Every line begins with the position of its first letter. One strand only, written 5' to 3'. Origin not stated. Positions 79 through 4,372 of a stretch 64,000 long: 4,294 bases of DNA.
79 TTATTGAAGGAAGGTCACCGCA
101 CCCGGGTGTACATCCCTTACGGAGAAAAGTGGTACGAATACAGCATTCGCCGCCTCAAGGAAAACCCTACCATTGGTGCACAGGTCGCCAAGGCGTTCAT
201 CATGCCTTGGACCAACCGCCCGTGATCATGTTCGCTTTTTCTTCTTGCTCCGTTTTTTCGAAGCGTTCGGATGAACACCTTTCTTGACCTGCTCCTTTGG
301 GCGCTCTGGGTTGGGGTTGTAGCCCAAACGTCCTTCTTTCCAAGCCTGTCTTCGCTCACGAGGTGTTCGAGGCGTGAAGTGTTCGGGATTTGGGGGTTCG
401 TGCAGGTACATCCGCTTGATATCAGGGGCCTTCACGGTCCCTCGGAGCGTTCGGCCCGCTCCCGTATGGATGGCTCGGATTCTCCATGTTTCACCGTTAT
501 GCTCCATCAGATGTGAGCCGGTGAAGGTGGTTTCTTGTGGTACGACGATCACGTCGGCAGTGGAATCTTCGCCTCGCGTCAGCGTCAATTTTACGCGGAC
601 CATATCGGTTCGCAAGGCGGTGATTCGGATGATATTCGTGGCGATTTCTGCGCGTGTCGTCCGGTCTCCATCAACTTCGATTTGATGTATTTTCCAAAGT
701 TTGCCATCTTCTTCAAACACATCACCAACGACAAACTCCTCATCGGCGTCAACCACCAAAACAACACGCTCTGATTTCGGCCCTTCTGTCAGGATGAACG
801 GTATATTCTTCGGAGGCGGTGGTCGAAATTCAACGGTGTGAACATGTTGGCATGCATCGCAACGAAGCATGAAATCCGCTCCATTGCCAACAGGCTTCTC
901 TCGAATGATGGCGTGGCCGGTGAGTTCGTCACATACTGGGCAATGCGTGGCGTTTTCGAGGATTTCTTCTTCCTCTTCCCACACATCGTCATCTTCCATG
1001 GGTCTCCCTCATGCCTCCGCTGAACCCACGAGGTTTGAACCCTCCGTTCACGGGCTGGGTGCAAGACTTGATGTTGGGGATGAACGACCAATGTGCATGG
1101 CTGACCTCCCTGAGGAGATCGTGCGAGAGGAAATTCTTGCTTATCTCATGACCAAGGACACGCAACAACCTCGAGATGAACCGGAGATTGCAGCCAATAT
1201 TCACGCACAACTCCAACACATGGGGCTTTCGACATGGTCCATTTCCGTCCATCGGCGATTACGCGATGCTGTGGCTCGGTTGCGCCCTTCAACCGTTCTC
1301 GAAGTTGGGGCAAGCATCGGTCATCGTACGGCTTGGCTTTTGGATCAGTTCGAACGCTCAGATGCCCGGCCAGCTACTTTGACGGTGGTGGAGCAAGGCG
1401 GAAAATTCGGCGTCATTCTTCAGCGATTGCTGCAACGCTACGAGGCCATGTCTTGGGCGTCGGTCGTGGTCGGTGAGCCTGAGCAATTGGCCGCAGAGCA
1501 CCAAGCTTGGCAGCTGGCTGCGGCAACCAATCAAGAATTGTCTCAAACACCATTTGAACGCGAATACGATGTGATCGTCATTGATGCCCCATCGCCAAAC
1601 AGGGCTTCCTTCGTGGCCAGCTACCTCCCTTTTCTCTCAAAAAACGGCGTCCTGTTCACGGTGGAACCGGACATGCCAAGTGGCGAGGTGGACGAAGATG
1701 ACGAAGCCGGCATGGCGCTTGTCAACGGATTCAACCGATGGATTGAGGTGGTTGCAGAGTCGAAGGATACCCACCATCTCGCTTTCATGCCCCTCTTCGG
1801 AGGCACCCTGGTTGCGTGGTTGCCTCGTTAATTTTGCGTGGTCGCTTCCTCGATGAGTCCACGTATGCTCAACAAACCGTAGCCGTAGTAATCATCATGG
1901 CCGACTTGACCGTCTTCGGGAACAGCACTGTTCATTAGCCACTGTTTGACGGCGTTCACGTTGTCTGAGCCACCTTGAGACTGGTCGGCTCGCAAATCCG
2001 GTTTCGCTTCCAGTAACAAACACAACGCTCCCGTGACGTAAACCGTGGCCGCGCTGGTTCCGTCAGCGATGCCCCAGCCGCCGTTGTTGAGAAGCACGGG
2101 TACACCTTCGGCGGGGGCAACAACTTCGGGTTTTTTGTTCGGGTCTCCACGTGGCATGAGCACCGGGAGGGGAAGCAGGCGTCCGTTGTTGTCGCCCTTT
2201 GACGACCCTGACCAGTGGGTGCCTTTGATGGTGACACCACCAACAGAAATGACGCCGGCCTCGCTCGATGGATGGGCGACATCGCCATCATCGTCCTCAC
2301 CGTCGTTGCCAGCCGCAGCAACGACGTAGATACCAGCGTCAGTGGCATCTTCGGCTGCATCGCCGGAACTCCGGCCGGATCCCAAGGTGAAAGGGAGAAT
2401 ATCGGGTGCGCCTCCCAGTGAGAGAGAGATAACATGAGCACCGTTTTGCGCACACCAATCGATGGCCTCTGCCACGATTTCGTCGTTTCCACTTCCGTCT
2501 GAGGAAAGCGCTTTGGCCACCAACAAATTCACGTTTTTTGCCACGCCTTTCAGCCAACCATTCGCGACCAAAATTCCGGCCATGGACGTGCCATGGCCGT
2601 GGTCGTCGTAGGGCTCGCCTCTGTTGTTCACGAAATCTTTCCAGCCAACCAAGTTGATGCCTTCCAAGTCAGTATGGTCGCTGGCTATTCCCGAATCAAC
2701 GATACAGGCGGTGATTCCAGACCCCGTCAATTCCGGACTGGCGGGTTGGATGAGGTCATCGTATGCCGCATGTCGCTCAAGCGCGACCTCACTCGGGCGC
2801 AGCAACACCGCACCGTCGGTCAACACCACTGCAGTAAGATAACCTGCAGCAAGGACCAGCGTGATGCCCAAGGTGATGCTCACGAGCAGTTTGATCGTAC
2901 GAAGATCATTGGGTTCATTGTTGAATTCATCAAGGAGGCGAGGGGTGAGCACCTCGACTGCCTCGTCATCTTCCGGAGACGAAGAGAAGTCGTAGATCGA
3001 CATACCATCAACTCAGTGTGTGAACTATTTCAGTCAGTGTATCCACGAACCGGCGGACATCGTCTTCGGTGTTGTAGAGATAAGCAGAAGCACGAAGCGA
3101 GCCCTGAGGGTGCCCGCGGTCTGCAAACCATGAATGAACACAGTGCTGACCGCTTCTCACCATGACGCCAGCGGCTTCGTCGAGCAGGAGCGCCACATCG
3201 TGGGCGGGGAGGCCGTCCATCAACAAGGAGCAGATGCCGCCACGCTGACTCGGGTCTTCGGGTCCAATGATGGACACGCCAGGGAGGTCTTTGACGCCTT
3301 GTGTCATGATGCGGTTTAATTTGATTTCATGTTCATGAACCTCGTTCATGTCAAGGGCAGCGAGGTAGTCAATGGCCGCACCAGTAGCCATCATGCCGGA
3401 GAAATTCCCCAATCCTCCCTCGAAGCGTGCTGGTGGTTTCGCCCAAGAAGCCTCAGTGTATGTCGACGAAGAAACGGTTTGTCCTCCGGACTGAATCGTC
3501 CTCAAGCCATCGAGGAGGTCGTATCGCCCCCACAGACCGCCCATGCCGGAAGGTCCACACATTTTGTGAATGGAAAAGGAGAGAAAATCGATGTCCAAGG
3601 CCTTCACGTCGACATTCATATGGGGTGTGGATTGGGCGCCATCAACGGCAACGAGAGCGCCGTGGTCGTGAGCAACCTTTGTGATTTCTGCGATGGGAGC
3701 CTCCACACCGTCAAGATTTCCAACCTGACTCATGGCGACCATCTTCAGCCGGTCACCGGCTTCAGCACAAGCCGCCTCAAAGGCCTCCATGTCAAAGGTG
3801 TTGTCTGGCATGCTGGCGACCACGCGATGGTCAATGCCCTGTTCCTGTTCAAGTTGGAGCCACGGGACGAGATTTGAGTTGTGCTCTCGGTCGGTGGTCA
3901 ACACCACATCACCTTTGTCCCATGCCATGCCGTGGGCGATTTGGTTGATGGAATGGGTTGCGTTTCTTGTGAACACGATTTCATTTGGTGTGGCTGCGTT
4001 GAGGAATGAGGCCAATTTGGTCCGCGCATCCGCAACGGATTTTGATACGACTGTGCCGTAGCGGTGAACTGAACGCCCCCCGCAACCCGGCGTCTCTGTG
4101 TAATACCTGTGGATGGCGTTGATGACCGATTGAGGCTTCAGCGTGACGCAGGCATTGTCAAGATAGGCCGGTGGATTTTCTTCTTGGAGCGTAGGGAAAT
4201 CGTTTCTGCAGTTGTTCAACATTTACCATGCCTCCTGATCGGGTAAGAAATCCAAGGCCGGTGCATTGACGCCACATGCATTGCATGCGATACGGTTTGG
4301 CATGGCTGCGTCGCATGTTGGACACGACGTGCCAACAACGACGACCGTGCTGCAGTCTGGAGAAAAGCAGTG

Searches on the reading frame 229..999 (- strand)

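Call 79: search_protein_families(library=pfam, proteins=[window:229-999:-], max_evalue=0.00001)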
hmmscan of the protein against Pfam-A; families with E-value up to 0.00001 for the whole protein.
window:229-999:- (257 aa): 1 family
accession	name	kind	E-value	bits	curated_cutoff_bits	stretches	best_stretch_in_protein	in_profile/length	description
PF19769.4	CPxCG_zf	-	5.9e-30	104.8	27.2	1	20-198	1-181/183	CPxCG-related zinc finger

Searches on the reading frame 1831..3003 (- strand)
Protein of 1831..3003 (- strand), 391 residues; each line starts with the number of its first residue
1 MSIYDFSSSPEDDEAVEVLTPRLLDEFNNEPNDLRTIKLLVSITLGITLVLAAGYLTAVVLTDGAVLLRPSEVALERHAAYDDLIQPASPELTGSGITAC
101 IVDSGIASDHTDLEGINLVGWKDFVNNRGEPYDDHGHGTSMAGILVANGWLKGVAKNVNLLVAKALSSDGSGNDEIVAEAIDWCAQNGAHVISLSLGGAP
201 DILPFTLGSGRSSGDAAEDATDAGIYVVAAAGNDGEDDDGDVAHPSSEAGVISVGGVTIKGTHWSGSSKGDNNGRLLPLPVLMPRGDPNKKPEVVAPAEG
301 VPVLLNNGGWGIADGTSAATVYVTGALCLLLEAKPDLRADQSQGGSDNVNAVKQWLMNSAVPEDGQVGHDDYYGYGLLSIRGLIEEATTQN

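Call 79: search_protein_families(library=pfam, proteins=[window:1831-3003:-], max_evalue=0.00001)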
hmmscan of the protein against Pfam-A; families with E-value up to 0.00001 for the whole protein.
window:1831-3003:- (391 aa): 1 family
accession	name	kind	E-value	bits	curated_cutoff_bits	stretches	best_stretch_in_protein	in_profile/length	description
PF00082.27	Peptidase_S8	-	1.1e-42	146.7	21.8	1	94-376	1-288/288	Subtilase family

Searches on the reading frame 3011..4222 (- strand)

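Call 79: search_protein_families(library=pfam, proteins=[window:3011-4222:-], max_evalue=0.00001)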
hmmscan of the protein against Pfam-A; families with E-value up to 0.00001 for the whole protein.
window:3011-4222:- (404 aa): 2 families
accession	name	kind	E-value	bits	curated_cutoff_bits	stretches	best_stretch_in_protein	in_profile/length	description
PF00266.25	Aminotran_5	-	6e-104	348.4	21.5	1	20-392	2-371/371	Aminotransferase class-V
PF00155.27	Aminotran_1_2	-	2.7e-07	30.6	19.7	1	49-196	32-187/361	Aminotransferase class I and II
